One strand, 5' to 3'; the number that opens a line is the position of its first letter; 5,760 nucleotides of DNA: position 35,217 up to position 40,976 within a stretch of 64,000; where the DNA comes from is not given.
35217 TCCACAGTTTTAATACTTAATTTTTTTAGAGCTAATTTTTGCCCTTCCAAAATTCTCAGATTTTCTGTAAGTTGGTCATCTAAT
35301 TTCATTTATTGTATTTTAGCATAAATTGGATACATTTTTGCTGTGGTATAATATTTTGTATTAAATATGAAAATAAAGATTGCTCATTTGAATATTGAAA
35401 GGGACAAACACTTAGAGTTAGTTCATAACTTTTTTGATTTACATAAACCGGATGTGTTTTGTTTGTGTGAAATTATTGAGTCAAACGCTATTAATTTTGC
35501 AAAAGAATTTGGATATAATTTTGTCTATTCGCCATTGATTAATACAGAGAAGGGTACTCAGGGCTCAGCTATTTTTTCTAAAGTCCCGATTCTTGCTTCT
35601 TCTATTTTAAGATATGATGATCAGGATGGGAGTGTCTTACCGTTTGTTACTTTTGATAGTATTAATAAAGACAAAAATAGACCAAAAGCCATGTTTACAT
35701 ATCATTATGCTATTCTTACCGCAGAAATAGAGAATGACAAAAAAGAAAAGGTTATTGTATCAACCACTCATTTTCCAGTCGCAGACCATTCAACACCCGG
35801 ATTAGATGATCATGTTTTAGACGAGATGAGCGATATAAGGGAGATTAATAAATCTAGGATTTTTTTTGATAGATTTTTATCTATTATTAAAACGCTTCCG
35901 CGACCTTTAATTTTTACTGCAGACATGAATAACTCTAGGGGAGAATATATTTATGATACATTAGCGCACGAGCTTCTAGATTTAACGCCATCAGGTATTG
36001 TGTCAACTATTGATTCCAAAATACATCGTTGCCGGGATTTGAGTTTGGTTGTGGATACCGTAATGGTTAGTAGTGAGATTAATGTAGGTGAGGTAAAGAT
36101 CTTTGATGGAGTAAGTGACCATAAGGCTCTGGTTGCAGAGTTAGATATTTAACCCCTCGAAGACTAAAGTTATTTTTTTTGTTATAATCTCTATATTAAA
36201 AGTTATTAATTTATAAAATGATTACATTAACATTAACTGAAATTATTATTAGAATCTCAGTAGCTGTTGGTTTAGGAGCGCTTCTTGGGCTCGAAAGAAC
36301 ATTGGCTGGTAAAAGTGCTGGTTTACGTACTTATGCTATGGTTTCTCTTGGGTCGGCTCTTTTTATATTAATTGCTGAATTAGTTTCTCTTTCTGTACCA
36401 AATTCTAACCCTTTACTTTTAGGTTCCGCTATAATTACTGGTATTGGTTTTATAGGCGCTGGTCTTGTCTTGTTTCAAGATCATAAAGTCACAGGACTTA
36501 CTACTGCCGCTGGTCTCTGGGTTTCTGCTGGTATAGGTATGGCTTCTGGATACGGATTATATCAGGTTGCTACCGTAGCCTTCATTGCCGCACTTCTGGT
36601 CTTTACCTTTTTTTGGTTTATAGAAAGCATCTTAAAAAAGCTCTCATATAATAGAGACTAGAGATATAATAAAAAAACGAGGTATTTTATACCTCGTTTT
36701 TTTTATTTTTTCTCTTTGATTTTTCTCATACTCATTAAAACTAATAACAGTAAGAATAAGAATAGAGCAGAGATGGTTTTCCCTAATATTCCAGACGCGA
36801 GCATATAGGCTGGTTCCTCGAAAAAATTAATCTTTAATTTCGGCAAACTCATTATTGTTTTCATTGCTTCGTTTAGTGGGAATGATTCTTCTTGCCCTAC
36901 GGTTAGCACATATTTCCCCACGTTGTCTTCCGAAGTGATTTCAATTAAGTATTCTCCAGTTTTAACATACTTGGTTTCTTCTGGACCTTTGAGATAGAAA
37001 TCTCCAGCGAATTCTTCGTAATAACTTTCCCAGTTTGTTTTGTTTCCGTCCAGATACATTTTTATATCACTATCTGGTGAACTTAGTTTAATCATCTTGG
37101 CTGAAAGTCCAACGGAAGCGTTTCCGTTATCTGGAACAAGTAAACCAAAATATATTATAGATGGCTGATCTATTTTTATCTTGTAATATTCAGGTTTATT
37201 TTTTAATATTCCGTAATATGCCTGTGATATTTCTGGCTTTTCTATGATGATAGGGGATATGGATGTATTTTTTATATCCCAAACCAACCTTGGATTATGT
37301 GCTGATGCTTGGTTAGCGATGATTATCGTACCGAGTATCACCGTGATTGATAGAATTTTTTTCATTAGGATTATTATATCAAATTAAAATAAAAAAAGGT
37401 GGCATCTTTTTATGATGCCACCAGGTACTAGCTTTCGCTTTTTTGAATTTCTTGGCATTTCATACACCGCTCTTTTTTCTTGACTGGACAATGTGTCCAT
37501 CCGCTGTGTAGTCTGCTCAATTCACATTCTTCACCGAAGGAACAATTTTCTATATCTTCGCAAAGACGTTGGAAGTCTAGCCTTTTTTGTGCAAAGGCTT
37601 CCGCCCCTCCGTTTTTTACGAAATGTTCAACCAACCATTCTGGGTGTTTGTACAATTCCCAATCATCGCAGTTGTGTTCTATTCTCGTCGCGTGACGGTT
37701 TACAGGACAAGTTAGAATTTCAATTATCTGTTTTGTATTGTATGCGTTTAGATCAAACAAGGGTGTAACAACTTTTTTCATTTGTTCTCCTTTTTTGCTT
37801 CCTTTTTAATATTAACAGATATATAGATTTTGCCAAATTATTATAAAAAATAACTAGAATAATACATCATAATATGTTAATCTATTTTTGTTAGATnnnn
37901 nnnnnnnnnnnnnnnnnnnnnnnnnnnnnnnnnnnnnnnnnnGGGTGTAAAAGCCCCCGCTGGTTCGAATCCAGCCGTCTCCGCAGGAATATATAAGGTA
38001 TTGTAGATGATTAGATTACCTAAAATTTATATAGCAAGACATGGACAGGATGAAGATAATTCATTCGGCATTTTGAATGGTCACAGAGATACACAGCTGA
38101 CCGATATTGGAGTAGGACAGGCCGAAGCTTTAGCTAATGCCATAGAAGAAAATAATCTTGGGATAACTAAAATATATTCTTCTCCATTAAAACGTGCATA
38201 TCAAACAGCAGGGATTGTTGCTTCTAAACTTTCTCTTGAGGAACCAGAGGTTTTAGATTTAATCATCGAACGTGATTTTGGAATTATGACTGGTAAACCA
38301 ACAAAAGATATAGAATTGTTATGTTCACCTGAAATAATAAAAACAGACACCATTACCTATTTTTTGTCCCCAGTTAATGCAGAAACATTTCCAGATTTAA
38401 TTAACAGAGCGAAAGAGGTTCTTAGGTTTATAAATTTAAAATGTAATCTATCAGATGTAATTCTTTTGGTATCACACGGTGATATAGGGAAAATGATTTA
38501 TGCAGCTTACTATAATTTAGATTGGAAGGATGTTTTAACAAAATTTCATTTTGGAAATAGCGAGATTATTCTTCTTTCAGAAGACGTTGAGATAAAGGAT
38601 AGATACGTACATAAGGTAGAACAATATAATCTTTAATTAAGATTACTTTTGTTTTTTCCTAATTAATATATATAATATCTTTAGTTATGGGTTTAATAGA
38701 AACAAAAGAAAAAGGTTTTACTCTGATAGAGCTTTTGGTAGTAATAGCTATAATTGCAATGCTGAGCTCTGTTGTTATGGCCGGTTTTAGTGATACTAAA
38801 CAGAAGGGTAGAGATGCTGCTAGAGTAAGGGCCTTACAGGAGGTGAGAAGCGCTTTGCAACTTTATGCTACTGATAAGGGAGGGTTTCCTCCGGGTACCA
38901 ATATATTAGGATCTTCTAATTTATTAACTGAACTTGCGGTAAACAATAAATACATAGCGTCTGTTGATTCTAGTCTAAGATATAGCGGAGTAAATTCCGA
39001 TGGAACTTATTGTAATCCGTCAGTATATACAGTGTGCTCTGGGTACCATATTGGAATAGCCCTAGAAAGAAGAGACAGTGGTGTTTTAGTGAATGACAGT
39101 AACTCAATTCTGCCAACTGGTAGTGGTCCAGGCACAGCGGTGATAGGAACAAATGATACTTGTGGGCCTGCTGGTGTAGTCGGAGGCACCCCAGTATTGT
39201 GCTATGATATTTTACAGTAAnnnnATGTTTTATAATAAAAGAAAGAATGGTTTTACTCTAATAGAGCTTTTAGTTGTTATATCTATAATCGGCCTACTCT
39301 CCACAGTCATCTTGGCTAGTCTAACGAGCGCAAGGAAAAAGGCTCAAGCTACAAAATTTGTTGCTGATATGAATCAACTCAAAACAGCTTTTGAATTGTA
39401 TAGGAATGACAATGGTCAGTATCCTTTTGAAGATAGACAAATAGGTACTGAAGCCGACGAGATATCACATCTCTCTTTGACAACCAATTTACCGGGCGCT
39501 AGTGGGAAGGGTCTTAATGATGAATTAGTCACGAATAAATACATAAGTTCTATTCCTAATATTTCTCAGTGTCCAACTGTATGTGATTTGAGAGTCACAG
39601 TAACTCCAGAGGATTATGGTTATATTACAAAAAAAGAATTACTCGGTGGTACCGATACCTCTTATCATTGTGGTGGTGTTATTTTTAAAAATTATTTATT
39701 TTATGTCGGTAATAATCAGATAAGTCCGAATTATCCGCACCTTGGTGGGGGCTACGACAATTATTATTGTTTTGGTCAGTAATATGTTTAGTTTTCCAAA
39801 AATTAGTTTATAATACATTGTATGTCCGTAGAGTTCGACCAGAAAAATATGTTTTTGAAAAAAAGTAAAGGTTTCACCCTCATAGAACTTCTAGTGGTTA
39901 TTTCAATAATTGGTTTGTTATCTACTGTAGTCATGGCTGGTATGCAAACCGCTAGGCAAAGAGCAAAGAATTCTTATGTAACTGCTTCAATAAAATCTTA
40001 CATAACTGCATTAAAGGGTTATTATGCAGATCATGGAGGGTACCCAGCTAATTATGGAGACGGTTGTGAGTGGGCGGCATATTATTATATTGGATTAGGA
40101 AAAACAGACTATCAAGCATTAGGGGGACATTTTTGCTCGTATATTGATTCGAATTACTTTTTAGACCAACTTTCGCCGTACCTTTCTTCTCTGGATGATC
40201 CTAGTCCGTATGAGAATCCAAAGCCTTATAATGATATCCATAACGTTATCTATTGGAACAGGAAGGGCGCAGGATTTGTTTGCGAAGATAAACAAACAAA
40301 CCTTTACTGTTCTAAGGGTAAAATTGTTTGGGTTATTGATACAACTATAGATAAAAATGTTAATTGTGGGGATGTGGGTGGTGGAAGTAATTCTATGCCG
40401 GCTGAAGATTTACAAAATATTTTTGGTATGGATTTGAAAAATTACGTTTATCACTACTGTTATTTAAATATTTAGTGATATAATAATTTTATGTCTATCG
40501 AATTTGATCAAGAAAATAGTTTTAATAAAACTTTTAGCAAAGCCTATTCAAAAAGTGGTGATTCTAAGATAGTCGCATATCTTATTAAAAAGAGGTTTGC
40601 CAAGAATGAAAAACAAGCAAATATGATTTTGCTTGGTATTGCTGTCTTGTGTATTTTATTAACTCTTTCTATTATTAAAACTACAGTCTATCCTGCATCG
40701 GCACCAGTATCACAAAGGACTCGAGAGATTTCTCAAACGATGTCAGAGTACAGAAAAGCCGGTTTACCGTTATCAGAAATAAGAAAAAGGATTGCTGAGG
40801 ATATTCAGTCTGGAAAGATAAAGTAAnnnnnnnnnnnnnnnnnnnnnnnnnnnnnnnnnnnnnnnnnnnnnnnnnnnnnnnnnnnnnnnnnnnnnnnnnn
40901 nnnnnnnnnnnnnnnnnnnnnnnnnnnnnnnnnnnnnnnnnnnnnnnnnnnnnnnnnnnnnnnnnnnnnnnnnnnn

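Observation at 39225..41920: Tandem pilin paralogs with near-identical 5' regions and hypervariable 3' halves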

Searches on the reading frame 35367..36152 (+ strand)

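Call 72: search_protein_families(library=pfam, proteins=[window:35367-36152:+], max_evalue=0.001)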
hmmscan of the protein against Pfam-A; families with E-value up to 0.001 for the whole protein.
window:35367-36152:+ (261 aa): 1 family
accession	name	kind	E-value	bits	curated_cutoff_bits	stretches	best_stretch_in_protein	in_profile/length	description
PF03372.29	Exo_endo_phos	-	1.2e-05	25.6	24.5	1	12-104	7-110/225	Endonuclease/Exonuclease/phosphatase family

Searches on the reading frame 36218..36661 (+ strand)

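Call 72: search_protein_families(library=pfam, proteins=[window:36218-36661:+], max_evalue=0.001)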
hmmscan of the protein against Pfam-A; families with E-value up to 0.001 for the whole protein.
window:36218-36661:+ (147 aa): 1 family
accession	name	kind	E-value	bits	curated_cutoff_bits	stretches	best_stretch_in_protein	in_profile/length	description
PF02308.21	MgtC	-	1.1e-29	103.7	31.4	1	14-136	2-119/121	MgtC family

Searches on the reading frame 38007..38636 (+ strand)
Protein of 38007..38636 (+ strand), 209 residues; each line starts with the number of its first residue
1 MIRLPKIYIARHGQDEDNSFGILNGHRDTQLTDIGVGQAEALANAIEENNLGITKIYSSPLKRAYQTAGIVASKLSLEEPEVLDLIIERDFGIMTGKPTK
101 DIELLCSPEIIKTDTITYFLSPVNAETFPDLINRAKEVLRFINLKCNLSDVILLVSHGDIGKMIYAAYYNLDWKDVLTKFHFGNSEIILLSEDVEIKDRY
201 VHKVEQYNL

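Call 72: search_protein_families(library=pfam, proteins=[window:38007-38636:+], max_evalue=0.001)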
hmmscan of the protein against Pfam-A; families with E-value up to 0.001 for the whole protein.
window:38007-38636:+ (209 aa): 1 family
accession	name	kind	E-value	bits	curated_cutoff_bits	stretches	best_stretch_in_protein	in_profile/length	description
PF00300.27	His_Phos_1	-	5.9e-33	114.6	21.7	1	7-190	1-179/194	Histidine phosphatase superfamily (branch 1)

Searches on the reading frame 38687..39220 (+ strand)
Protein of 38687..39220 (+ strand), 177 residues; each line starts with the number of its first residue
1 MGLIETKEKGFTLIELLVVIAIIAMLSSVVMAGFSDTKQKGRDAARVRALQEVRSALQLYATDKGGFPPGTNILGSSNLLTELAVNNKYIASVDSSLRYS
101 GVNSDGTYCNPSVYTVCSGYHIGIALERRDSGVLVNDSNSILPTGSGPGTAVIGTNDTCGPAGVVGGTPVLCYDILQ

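Call 8: search_protein_families(library=pfam, proteins=[window:38687-39220:+], max_evalue=0.01)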
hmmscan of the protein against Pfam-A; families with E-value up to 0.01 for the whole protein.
window:38687-39220:+ (177 aa): 1 family
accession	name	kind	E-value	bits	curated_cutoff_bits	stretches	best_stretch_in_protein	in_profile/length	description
PF07963.17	N_methyl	-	1.1e-08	34.8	21.2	1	7-30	3-26/27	Prokaryotic N-terminal methylation motif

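Call 53: list_cluster_members(proteins=[window:38687-39217:+, window:39225-39779:+, window:39822-40472:+, window:40826-41368:+, window:41378-41917:+, window:40491-40823:+, P0002, P0011])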
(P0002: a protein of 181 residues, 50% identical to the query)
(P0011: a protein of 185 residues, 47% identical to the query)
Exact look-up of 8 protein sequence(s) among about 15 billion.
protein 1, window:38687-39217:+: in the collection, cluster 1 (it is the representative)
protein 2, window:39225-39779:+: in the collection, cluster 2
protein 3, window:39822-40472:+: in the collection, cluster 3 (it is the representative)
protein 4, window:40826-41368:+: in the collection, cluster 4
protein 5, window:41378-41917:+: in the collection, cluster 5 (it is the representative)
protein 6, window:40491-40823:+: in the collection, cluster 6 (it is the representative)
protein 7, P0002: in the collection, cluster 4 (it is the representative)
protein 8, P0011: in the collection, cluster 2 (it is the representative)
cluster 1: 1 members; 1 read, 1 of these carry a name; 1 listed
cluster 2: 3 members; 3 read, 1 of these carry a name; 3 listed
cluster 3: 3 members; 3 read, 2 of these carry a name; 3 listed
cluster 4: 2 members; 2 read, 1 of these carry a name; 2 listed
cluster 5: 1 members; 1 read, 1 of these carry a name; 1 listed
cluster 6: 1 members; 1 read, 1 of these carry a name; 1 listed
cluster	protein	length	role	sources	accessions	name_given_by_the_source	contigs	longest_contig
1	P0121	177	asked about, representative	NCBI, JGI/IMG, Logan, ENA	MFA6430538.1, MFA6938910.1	MAG: type II secretion system protein [Candidatus Paceibacterota bacterium] | prepilin-type N-terminal cleavage/methylation domain-containing protein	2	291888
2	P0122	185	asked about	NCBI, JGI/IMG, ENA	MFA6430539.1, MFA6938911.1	MAG: prepilin-type N-terminal cleavage/methylation domain-containing protein [Candidatus ... | type II secretion system protein G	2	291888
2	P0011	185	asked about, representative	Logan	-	-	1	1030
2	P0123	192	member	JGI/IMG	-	-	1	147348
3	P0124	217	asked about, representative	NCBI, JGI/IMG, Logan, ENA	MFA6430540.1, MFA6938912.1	MAG: type II secretion system protein [Candidatus Paceibacterota bacterium] | prepilin-type N-terminal cleavage/methylation domain-containing protein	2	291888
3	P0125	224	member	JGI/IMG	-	prepilin-type N-terminal cleavage/methylation domain-containing protein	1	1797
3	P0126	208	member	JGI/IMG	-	-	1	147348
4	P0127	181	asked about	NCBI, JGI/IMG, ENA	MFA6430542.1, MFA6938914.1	MAG: prepilin-type N-terminal cleavage/methylation domain-containing protein [Candidatus ... | type II secretion system protein G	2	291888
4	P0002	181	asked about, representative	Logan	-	-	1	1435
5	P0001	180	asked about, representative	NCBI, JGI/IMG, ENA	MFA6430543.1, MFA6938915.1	MAG: prepilin-type N-terminal cleavage/methylation domain-containing protein [Candidatus ... | type II secretion system protein G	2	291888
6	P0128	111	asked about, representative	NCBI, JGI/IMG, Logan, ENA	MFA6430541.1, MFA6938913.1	MAG: hypothetical protein WC229_01460 [Candidatus Paceibacterota bacterium] | hypothetical protein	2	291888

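Call 67: predict_structure(alignment_id=A7)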
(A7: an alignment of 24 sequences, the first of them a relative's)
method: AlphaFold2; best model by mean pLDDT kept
length: 111 residues; sequences in the alignment: 24
mean_pLDDT: 76.2   pTM: 0.40
mean pLDDT of the five models: 76.2, 75.8, 75.3, 74.0, 70.3
residues with pLDDT >= 90: 11; 70-90: 67; 50-70: 28; < 50: 5
segments of 3 or more residues with pLDDT < 50: 6-8
pLDDT, mean of each block of 10 residues (from residue 1): 49 56 69 85 89 92 69 73 87 87 83 72
secondary structure, 60 per line:
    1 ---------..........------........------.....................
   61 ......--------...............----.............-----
elements in order: H10-19 H26-33 H40-66 H75-89 H94-106

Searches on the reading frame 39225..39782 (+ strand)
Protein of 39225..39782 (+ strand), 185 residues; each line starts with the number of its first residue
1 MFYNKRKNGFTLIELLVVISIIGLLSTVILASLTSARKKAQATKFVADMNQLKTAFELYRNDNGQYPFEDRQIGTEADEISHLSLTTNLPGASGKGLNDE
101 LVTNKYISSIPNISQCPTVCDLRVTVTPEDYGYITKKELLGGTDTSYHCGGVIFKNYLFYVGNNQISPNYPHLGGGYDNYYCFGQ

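Call 8: search_protein_families(library=pfam, proteins=[window:39225-39782:+], max_evalue=0.01)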
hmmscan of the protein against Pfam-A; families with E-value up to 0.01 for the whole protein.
window:39225-39782:+ (185 aa): 3 families
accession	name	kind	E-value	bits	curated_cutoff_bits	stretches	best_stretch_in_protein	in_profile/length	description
PF07963.17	N_methyl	-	8.6e-09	35.1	21.2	1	5-29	2-26/27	Prokaryotic N-terminal methylation motif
PF08334.16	T2SSG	-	0.00092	19.7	21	1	34-71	3-40/108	Type II secretion system (T2SS), protein G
PF00114.24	Pilin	-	0.008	17.5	22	0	39-81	2-45/108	Pilin (bacterial filament)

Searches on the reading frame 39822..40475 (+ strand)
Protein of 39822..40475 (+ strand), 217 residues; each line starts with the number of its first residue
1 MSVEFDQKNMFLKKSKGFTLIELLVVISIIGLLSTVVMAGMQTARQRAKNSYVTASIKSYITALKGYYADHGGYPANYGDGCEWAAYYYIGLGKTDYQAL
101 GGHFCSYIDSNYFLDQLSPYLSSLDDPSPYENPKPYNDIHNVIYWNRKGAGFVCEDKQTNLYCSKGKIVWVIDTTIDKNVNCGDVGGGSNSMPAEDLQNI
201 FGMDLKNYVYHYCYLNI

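Call 8: search_protein_families(library=pfam, proteins=[window:39822-40475:+], max_evalue=0.01)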
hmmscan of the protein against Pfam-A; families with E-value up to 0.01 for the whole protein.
window:39822-40475:+ (217 aa): 1 family
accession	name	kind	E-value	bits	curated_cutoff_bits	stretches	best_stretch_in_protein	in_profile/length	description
PF07963.17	N_methyl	-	1.5e-08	34.3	21.2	1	13-37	2-26/27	Prokaryotic N-terminal methylation motif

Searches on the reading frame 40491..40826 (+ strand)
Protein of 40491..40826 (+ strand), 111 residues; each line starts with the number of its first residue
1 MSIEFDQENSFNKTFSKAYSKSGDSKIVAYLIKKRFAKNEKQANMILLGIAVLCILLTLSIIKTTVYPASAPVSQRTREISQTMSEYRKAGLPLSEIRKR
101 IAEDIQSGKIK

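Call 8: search_protein_families(library=pfam, proteins=[window:40491-40826:+], max_evalue=0.01)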
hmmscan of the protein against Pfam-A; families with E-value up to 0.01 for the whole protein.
window:40491-40826:+ (111 aa): 0 families

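Call 57: find_homologous_proteins(query=A6)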
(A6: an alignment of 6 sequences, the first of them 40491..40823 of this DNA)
Query A6 (6 sequences) (111 aa, profile of the alignment): 32 proteins with E <= 0.001 among 1045 candidates.
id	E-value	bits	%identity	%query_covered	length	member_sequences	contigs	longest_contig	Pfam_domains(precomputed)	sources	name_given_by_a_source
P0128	1.2e-48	182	100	100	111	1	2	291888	-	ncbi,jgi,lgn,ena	ncbi:MAG: hypothetical protein WC229_01460 [Candidatus Paceibacterota bacterium]|jgi:hypothetical pr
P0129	1.5e-47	178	84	100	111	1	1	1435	-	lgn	-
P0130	4.4e-47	177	44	97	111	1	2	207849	-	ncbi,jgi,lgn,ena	ncbi:MAG: hypothetical protein WC229_03590 [Candidatus Paceibacterota bacterium]|jgi:hypothetical pr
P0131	7.0e-46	173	53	100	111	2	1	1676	-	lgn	-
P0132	3.9e-45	170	45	83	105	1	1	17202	-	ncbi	-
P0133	5.5e-45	170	32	100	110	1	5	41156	-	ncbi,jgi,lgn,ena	jgi:hypothetical protein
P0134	6.3e-45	170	46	100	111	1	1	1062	-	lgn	-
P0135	3.3e-43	164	50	100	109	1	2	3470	-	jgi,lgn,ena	-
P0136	1.3e-42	162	40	100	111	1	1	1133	-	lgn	-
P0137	3.8e-41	157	47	93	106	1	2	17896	-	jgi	jgi:hypothetical protein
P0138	7.6e-41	156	48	93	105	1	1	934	-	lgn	-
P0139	1.9e-39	152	41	100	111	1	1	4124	-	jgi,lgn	-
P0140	5.0e-39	151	39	100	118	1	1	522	-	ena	-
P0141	1.2e-38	149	35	100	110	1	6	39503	-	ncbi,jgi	jgi:hypothetical protein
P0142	1.4e-38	149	46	100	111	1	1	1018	-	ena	-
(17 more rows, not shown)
